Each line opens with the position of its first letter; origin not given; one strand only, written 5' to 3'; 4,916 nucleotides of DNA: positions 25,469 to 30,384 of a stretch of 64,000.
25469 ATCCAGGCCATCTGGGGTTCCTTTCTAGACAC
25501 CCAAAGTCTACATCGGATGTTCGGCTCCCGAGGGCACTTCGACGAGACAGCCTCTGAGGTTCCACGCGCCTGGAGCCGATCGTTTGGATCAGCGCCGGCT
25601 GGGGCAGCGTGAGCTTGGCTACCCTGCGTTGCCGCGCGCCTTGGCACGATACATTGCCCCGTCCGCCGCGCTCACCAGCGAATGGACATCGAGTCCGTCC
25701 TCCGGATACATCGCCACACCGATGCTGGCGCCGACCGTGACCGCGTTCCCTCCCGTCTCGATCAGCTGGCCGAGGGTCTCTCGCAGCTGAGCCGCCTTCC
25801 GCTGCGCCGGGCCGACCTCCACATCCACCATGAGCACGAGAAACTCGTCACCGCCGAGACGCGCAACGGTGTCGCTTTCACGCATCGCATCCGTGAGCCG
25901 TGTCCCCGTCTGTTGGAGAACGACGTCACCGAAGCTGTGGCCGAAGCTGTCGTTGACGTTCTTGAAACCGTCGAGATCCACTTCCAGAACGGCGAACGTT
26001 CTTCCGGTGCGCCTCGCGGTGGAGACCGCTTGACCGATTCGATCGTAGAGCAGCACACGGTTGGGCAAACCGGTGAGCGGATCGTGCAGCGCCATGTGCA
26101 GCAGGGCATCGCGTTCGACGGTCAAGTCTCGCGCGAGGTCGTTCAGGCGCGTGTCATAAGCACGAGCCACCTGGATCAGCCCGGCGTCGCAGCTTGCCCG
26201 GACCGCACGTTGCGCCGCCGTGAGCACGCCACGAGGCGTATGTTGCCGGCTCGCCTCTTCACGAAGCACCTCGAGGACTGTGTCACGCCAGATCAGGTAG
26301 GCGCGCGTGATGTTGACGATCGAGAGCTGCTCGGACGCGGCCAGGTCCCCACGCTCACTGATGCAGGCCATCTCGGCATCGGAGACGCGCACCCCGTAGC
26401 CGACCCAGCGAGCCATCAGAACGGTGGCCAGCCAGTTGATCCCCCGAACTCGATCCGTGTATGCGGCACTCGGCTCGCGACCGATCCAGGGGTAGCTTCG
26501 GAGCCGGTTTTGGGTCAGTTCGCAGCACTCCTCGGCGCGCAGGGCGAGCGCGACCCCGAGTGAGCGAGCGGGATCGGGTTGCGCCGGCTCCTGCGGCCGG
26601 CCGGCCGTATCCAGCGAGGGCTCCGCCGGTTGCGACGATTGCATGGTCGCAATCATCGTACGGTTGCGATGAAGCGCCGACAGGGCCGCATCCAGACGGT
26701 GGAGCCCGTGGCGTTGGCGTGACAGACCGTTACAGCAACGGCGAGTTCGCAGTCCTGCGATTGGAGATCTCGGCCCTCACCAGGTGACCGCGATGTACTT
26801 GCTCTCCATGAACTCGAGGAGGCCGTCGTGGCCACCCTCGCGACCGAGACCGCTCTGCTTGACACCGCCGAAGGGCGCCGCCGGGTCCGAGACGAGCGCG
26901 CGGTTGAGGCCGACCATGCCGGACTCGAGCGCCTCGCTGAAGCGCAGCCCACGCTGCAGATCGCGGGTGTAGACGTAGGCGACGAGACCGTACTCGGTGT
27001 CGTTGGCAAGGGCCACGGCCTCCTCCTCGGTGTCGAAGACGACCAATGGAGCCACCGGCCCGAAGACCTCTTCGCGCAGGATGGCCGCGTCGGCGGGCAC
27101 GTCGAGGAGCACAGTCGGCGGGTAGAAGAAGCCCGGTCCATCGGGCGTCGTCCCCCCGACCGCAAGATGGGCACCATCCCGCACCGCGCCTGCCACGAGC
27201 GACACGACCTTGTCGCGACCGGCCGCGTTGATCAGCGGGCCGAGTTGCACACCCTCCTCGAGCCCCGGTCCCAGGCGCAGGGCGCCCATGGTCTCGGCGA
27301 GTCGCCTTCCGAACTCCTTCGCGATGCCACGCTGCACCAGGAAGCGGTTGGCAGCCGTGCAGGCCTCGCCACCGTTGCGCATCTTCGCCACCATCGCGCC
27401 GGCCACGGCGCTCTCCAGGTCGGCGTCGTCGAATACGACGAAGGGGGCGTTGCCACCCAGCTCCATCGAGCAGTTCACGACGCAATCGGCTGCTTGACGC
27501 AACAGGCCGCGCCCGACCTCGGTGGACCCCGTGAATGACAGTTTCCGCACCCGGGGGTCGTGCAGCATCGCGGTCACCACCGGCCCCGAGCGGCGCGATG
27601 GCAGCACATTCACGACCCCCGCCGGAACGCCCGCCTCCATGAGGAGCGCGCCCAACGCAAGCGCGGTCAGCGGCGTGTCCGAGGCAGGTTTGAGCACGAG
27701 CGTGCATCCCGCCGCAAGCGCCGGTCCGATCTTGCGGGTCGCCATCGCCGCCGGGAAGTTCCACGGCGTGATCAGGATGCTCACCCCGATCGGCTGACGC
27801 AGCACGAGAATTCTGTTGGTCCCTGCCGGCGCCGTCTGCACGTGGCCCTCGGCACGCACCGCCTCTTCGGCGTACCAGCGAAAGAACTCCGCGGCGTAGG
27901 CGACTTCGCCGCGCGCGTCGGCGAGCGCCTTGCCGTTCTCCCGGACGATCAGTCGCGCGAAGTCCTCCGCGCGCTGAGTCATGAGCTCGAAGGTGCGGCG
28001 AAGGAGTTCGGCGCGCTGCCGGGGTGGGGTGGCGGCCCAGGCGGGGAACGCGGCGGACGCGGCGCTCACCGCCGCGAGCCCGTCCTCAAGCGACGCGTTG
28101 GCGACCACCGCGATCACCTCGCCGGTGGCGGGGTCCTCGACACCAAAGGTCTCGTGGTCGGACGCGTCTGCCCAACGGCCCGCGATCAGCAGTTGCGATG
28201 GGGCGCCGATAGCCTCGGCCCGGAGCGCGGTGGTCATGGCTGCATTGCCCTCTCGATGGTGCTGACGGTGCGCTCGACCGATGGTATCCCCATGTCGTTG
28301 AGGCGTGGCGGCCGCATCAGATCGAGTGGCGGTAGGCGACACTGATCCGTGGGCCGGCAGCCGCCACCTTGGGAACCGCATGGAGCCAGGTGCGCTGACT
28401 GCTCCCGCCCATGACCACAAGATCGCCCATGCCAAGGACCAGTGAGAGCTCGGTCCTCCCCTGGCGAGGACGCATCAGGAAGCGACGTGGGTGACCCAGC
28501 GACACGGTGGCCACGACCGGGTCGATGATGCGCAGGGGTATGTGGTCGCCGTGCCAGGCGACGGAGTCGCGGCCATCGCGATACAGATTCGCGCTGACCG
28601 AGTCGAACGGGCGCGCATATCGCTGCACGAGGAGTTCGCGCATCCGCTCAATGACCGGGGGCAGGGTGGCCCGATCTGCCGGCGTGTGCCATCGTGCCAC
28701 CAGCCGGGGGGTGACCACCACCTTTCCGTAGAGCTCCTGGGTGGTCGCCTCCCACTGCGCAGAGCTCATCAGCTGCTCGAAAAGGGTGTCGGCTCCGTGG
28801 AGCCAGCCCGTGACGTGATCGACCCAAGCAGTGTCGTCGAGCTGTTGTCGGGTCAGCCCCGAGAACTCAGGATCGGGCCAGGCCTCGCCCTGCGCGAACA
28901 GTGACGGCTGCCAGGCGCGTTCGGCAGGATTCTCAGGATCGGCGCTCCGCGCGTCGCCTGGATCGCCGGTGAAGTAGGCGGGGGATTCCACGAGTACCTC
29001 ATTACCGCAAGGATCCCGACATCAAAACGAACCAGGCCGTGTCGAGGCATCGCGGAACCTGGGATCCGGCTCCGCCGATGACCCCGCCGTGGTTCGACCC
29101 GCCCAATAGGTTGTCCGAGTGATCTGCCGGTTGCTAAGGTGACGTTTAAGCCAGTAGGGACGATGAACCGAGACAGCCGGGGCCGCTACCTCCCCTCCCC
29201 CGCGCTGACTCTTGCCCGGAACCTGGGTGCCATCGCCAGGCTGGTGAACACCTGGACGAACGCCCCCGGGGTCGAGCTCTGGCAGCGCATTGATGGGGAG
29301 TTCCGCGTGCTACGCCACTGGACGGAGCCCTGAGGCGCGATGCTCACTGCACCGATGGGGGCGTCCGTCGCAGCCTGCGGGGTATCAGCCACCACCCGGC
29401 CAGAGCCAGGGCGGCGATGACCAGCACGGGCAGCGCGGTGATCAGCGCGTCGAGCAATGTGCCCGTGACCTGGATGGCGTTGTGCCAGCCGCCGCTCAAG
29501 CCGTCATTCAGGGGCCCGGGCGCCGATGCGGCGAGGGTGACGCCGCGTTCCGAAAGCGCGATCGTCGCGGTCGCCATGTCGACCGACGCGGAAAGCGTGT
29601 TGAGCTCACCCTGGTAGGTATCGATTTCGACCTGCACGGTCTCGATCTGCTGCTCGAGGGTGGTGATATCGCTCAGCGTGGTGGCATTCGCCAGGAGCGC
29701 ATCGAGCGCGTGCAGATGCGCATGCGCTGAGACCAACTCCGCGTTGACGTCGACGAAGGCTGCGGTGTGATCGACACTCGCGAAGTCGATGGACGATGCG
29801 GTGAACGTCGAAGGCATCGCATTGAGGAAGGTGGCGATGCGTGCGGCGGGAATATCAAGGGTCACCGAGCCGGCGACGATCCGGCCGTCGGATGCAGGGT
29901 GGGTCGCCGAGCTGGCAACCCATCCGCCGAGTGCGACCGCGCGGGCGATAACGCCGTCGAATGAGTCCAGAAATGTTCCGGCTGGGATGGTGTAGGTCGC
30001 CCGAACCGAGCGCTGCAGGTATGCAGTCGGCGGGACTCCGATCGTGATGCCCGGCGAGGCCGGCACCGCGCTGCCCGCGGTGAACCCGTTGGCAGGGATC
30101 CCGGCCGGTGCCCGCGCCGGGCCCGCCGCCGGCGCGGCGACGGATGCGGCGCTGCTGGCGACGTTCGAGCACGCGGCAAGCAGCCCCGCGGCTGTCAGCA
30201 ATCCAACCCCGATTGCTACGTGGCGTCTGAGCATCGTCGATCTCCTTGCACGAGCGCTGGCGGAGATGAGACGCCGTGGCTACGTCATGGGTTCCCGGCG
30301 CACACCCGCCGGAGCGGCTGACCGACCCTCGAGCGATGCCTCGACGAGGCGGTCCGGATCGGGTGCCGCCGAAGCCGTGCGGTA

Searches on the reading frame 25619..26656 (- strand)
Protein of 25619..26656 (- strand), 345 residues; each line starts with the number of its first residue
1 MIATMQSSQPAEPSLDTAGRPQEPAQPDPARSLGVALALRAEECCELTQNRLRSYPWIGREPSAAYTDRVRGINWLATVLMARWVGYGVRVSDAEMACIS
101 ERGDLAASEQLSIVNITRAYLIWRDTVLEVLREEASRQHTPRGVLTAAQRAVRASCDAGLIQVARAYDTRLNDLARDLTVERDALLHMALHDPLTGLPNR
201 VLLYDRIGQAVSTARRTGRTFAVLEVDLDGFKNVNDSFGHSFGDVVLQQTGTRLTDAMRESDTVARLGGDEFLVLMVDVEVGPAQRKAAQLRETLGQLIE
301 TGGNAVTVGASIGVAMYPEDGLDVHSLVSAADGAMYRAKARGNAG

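Call 63: search_protein_families(library=pfam, proteins=[window:25619-26656:-], max_evalue=0.0001)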
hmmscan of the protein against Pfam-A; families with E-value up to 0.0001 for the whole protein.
window:25619-26656:- (345 aa): 1 family
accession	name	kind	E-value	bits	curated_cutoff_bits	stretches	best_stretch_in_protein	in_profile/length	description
PF00990.26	GGDEF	-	5.7e-45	153.4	23.8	1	189-343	1-159/161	Diguanylate cyclase, GGDEF domain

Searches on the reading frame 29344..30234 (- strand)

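Call 63: search_protein_families(library=pfam, proteins=[window:29344-30234:-], max_evalue=0.0001)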
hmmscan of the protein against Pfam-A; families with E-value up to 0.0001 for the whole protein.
window:29344-30234:- (296 aa): 1 family
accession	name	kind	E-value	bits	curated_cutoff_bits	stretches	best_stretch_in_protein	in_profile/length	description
PF14257.11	DUF4349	-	4e-35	121.6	27.7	1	79-282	7-212/213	Domain of unknown function (DUF4349)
